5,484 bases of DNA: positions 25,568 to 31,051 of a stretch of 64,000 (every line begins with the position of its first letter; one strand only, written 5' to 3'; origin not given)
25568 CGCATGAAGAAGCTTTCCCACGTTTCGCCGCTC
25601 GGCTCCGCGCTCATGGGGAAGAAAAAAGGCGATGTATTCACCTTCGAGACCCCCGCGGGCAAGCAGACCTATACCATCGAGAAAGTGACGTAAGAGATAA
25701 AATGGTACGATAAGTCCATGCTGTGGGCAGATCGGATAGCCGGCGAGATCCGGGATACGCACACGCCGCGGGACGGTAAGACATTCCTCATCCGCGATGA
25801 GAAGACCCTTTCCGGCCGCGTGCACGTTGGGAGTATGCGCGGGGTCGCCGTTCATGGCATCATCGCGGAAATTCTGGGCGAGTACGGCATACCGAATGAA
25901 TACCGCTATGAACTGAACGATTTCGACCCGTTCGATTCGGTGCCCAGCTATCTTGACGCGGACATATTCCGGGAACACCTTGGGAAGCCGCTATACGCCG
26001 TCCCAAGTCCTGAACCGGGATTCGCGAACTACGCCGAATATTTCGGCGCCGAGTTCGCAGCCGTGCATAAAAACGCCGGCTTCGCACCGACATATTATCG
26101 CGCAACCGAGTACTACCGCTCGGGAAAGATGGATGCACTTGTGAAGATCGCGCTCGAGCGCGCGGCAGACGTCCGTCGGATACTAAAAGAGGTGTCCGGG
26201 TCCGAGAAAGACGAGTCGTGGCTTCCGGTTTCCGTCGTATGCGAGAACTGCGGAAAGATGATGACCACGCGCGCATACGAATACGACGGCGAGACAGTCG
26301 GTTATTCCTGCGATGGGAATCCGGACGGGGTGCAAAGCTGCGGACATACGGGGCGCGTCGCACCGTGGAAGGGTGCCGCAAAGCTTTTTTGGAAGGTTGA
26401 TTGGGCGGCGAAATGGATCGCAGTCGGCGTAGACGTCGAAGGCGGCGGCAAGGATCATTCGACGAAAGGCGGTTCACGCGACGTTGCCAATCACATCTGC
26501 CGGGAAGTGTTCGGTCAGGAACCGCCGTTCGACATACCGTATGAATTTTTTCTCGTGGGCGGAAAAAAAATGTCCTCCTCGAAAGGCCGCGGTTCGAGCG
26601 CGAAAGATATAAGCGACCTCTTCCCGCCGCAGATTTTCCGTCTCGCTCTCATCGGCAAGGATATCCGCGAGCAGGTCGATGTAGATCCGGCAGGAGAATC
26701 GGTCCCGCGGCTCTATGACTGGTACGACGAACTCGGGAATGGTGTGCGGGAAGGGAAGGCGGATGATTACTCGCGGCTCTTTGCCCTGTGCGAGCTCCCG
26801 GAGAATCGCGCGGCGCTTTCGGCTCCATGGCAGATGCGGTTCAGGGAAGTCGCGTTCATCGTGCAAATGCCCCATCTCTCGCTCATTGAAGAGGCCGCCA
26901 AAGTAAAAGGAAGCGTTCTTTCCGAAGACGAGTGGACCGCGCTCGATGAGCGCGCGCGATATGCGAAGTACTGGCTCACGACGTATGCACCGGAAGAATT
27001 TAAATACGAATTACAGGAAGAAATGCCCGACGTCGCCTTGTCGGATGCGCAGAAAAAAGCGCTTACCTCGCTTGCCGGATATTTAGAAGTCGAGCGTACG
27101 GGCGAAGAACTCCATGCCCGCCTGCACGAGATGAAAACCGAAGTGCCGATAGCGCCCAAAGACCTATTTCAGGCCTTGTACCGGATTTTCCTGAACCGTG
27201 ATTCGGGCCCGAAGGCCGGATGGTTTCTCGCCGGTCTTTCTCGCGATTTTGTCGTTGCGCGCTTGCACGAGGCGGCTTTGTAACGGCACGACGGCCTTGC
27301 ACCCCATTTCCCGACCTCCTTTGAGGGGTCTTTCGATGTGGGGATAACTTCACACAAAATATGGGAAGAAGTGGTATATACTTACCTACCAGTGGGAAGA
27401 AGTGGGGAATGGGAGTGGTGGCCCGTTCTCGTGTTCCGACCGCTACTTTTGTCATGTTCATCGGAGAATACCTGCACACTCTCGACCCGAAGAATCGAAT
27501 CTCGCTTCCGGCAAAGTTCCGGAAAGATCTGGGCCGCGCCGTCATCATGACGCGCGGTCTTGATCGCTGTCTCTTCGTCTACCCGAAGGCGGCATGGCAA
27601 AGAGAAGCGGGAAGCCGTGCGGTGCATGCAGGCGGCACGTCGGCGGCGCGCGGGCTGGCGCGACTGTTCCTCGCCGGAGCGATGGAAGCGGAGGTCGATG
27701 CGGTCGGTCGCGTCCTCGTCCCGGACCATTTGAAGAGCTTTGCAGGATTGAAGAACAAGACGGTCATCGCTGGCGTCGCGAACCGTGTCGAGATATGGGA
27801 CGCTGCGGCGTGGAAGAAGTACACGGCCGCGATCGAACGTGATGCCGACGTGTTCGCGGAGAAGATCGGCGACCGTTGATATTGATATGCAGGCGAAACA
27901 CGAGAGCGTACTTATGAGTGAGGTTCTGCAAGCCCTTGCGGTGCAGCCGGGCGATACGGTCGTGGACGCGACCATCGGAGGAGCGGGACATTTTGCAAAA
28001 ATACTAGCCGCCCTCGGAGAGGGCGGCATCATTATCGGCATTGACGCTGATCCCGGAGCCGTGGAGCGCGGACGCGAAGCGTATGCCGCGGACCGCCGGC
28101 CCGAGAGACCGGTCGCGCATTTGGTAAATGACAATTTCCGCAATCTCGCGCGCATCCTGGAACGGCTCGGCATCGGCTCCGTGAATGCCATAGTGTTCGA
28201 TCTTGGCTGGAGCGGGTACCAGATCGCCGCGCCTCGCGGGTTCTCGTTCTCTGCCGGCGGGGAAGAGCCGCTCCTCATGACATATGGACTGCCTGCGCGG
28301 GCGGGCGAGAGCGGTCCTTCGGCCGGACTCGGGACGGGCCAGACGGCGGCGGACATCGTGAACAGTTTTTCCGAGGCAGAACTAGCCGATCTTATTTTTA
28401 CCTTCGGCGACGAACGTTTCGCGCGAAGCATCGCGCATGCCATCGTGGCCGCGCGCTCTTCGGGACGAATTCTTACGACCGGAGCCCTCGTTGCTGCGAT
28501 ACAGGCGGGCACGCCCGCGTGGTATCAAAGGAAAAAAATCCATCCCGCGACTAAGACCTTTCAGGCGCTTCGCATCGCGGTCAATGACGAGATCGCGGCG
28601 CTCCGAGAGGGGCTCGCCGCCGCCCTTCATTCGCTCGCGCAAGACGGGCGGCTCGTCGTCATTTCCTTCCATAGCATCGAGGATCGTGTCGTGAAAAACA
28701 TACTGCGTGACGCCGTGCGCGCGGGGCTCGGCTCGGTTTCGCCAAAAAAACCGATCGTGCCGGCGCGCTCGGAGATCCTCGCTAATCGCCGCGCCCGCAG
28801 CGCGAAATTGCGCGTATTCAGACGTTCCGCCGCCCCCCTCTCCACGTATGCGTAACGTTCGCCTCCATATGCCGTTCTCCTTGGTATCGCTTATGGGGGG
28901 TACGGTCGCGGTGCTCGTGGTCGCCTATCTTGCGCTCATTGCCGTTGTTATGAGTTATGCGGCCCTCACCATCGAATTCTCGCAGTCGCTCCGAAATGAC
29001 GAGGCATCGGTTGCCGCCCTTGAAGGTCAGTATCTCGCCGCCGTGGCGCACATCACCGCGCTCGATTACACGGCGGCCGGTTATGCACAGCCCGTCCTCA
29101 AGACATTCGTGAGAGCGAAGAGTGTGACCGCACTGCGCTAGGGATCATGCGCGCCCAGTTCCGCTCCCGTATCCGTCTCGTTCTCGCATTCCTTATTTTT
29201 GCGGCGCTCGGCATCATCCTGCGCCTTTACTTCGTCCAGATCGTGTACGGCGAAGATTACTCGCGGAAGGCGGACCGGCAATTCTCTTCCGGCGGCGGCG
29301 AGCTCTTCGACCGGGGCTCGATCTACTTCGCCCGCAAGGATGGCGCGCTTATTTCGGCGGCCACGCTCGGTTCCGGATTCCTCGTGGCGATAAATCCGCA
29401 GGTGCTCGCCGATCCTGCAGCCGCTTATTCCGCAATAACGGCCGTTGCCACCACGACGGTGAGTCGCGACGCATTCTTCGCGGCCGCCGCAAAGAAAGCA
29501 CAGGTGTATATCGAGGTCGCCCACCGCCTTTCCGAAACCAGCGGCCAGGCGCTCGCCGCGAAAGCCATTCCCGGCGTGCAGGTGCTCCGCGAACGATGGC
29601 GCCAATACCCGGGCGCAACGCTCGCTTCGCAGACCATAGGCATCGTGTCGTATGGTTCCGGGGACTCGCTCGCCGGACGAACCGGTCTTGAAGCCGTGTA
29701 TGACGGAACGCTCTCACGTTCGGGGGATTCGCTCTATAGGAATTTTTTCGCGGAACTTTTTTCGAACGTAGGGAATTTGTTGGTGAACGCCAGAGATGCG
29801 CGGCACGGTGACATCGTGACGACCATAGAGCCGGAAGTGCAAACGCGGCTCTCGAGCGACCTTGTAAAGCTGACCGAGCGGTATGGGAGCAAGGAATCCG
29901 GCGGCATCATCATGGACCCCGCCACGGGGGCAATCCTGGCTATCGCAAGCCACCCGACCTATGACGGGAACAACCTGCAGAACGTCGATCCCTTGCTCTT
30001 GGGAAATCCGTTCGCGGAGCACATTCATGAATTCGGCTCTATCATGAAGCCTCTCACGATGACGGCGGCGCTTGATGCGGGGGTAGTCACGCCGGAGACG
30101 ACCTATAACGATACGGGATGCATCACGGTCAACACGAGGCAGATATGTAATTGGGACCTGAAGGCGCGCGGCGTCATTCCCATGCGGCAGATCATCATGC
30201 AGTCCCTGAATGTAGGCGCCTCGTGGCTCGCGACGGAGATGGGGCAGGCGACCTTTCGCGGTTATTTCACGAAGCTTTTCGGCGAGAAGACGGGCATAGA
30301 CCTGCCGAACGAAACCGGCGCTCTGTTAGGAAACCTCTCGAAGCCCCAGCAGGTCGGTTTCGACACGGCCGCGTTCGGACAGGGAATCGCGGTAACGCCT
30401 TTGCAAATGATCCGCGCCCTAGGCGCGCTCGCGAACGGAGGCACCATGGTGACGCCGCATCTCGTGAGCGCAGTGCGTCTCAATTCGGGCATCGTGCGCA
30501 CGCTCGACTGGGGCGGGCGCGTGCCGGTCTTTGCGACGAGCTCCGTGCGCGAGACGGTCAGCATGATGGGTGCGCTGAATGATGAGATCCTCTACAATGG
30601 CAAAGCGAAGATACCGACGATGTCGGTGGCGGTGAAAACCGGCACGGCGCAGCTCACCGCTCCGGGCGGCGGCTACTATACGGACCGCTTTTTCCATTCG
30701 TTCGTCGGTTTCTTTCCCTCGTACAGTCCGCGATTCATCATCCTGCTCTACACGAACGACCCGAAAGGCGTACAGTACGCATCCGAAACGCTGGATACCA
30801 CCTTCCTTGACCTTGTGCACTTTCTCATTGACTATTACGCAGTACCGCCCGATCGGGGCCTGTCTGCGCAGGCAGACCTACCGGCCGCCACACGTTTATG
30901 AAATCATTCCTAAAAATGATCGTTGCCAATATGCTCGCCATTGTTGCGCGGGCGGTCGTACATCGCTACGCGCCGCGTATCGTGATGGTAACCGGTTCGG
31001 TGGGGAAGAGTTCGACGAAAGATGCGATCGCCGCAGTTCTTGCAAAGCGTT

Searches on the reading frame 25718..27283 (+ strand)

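Call 48: search_protein_families(library=pfam, proteins=[window:25718-27283:+], max_evalue=0.00001)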
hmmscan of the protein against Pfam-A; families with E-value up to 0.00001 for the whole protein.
window:25718-27283:+ (521 aa): 1 family
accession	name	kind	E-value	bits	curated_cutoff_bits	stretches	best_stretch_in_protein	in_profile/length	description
PF01921.24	tRNA-synt_1f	-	1.3e-82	278.1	27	1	2-344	2-340/360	tRNA synthetases class I (K)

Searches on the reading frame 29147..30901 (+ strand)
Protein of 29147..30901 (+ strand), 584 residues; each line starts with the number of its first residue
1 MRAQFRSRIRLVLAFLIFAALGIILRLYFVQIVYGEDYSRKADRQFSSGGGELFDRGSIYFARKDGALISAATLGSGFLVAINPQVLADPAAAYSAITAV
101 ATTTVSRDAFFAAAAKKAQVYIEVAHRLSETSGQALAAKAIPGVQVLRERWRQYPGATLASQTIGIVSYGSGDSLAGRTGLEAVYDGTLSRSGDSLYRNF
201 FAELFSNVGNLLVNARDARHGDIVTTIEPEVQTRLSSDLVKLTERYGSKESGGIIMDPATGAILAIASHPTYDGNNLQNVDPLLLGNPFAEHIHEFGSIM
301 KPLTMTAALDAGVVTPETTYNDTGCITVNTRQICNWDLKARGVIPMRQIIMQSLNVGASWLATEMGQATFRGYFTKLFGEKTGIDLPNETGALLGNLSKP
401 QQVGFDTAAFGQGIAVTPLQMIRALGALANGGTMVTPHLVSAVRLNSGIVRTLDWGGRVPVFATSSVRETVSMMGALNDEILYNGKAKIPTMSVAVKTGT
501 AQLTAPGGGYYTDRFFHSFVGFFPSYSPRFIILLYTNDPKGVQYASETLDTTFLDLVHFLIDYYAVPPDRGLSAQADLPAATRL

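Call 48: search_protein_families(library=pfam, proteins=[window:29147-30901:+], max_evalue=0.00001)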
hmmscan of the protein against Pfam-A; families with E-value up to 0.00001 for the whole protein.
window:29147-30901:+ (584 aa): 1 family
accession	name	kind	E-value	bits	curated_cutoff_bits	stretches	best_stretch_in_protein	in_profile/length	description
PF00905.27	Transpeptidase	-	3.9e-55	187.6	22.1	1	254-546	4-286/299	Penicillin binding protein transpeptidase domain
